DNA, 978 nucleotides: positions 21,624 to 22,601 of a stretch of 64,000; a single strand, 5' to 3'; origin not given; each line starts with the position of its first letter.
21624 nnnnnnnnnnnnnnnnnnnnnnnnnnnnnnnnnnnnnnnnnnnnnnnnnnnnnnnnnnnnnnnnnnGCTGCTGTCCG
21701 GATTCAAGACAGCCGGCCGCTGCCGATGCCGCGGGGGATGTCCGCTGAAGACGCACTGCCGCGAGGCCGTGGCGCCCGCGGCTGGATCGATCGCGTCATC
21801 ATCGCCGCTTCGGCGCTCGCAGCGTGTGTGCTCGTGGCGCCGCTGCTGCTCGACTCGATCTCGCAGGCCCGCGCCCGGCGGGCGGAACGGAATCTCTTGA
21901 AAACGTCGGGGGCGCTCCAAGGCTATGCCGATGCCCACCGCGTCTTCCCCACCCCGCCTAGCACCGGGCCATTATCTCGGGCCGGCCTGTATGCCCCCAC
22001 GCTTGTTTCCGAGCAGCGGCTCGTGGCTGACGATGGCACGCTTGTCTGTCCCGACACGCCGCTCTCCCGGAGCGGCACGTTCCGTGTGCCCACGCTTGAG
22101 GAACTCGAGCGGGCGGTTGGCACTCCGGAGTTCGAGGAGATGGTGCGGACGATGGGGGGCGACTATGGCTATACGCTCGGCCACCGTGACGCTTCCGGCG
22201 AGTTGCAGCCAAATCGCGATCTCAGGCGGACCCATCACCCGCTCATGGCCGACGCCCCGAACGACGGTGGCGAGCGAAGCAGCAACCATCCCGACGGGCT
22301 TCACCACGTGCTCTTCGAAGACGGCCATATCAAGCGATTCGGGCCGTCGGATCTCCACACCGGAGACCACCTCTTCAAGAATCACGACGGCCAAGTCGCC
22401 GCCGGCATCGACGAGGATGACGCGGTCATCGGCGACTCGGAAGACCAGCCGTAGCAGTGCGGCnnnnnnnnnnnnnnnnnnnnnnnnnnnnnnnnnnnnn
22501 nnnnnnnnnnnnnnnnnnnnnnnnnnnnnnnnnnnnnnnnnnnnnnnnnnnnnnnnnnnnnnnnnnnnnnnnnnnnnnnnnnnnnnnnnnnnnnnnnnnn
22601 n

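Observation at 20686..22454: ECF sigma factor paired with an anti-sigma factor built on a pseudopilin-like (DUF1559) scaffold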

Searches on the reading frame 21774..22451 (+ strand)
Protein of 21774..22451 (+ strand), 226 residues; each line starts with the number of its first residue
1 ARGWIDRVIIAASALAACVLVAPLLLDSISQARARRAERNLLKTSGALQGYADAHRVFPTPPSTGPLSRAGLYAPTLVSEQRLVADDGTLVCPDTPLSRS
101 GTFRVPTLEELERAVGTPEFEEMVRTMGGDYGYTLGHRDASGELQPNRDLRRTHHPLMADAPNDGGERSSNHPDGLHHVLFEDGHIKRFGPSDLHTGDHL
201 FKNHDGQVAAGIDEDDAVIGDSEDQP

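Call 19: search_protein_representatives(alignment_id=A2)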
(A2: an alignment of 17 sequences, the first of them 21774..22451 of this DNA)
Query: 17 sequences, 226 profile positions. Proteins with E-value up to 0.001 (for the whole library): 1108; up to 1e-10: 699; up to 1e-30: 72. The best 150 are listed.
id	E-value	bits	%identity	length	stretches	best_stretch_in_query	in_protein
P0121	4.5e-119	412.4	-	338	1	1-226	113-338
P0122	7.5e-103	359.3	-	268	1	3-226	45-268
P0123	2.5e-99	347.8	-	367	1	3-226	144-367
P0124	3.2e-71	255.9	-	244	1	3-177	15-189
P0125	2.8e-51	190.6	-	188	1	2-118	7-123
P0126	4.1e-43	163.9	-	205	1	129-226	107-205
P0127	1.8e-41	158.6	-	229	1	7-225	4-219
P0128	2.1e-41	158.3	-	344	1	4-226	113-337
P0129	3.8e-41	157.5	-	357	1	3-225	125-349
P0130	4.6e-41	157.2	-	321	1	7-226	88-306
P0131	1.3e-38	149.2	-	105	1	148-226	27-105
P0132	2.6e-38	148.2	-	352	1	3-225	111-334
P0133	3.3e-38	147.9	-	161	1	2-107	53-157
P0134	5.3e-38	147.2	-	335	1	4-226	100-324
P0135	6.3e-38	147.0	-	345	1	3-225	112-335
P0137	2.9e-37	144.8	-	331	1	6-226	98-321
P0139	2.1e-36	142.0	-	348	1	6-226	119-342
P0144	8.3e-35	136.8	-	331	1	5-222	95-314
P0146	1.6e-34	135.8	-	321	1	4-223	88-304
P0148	1.9e-34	135.6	-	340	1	6-226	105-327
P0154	4.9e-34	134.2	-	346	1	6-226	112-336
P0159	5.6e-33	130.8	-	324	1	4-225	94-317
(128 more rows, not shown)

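Call 34: search_protein_families(library=pfam, proteins=[P0139, P0144, P0146, P0159, P0154, P0130, P0137, P0121, P0123, P0128], max_evalue=1)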
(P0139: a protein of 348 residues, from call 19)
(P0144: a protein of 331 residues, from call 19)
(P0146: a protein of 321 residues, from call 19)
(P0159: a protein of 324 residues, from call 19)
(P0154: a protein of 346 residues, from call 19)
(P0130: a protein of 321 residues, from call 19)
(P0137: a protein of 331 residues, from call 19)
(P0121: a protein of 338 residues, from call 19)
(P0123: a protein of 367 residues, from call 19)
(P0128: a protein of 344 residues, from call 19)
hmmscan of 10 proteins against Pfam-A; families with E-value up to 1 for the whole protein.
P0139 (348 aa): 2 families
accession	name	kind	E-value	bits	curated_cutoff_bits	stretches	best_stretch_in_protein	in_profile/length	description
PF07596.16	SBP_bac_10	-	0.067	13.7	23.3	1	151-175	12-35/268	Protein of unknown function (DUF1559)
PF19575.5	HTH_58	-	0.15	12.5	23.8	1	229-247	24-42/62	Helix-turn-helix domain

P0144 (331 aa): 2 families
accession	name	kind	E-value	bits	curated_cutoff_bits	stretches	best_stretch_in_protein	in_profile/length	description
PF07596.16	SBP_bac_10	-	0.00037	21.1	23.3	1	118-143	3-28/268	Protein of unknown function (DUF1559)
PF22618.1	RskA_N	-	0.016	15.8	27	1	10-30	10-30/48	Anti-sigma-K factor RskA, N-terminal domain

P0146 (321 aa): 1 family
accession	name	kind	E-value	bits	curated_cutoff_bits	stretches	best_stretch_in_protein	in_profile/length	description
PF07596.16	SBP_bac_10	-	4.3e-05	24.1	23.3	1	113-144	4-34/268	Protein of unknown function (DUF1559)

P0159 (324 aa): 1 family
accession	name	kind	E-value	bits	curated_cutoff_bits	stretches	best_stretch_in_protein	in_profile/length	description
PF07596.16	SBP_bac_10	-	2.6e-05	24.9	23.3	1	119-153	4-37/268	Protein of unknown function (DUF1559)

P0154 (346 aa): 2 families
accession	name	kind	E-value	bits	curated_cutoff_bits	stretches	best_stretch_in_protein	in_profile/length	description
PF07596.16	SBP_bac_10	-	1.3e-05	25.8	23.3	1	132-159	1-28/268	Protein of unknown function (DUF1559)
PF22618.1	RskA_N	-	0.00043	20.9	27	1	10-27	10-27/48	Anti-sigma-K factor RskA, N-terminal domain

P0130 (321 aa): 2 families
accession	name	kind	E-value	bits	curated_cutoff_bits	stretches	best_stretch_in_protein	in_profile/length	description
PF07596.16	SBP_bac_10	-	0.011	16.2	23.3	1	110-146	4-39/268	Protein of unknown function (DUF1559)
PF22618.1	RskA_N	-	0.039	14.6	27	1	10-34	10-35/48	Anti-sigma-K factor RskA, N-terminal domain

P0137 (331 aa): 7 families
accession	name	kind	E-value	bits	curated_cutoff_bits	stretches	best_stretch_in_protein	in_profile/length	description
PF07596.16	SBP_bac_10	-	7.4e-05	23.4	23.3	1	120-155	3-37/268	Protein of unknown function (DUF1559)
PF22618.1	RskA_N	-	0.0023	18.5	27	1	10-33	10-33/48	Anti-sigma-K factor RskA, N-terminal domain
PF23993.1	DUF7311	-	0.065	14.2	27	0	5-63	14-66/150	Domain of unknown function (DUF7311)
PF11859.13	DUF3379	-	0.1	12.3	33.2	1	76-127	71-108/232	Protein of unknown function (DUF3379)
PF07603.17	Lcl_C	-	0.12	13.1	34.9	1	189-212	39-61/117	Lcl C-terminal domain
PF11180.13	DUF2968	-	0.21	11.6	27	0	200-231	21-52/180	Protein of unknown function (DUF2968)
PF17402.7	DUF5408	-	0.29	11.5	25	1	107-135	25-53/63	Family of unknown function (DUF5408)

P0121 (338 aa): 2 families
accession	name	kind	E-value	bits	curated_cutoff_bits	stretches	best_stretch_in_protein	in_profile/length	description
PF16701.10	Ad_Cy_reg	-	0.013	15.7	28.6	1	186-233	42-88/186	Adenylate cyclase regulatory domain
PF23720.1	DUF7161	-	0.17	12.3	27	0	65-97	7-38/72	Family of unknown function (DUF7161)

P0123 (367 aa): 1 family
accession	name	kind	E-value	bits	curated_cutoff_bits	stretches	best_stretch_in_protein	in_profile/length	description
PF07596.16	SBP_bac_10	-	0.1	13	23.3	1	174-203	8-37/268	Protein of unknown function (DUF1559)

P0128 (344 aa): 2 families
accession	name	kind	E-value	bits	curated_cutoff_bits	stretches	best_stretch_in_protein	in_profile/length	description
PF07596.16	SBP_bac_10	-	6.6e-06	26.8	23.3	1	138-169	4-34/268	Protein of unknown function (DUF1559)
PF13490.11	zf-HC2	-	0.02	15.4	22.2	1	5-30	4-29/35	Putative zinc-finger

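Call 66: list_cluster_members(proteins=[P0130, P0137, P0144, P0146, P0154, P0159, P0128, P0148, P0121, P0069])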
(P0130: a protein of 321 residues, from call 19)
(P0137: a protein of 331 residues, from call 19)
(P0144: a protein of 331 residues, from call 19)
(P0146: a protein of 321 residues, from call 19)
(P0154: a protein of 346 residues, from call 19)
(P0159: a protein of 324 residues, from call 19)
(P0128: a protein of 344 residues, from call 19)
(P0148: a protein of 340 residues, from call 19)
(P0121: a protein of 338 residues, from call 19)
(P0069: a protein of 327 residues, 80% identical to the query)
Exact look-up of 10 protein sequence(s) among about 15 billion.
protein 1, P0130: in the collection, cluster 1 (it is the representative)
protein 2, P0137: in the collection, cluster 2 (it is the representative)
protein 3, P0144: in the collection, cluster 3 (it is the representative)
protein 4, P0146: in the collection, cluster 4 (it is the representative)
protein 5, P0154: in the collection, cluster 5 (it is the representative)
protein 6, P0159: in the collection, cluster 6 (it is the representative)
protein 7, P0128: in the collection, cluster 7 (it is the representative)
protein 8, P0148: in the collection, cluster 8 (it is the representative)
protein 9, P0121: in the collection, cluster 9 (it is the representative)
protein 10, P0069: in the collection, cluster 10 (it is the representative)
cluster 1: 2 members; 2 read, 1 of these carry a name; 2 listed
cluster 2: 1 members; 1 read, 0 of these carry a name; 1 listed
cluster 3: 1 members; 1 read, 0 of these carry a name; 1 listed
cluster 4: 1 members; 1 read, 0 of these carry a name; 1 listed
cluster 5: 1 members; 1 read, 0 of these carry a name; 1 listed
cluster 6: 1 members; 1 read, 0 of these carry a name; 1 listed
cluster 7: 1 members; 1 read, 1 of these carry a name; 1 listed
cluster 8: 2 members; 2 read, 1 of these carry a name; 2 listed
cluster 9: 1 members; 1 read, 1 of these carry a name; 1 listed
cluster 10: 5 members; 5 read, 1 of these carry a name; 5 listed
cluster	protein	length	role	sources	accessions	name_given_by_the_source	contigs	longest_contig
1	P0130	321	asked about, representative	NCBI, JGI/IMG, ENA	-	hypothetical protein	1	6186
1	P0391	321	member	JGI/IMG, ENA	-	-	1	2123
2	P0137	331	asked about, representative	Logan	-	-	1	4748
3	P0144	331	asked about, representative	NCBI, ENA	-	-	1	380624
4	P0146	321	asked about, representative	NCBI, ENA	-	-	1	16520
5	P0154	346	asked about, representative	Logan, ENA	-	-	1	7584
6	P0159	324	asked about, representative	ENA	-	-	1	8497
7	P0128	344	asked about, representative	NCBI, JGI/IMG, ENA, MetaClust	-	\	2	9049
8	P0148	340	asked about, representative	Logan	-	-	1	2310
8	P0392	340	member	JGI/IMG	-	hypothetical protein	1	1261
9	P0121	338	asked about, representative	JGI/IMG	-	hypothetical protein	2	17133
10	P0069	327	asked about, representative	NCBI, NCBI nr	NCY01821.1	MAG: hypothetical protein EBX36_02670 [Planctomycetia bacterium] | hypothetical protein [Planctomycetia bacterium]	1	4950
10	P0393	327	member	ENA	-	-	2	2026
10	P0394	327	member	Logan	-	-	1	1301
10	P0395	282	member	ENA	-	-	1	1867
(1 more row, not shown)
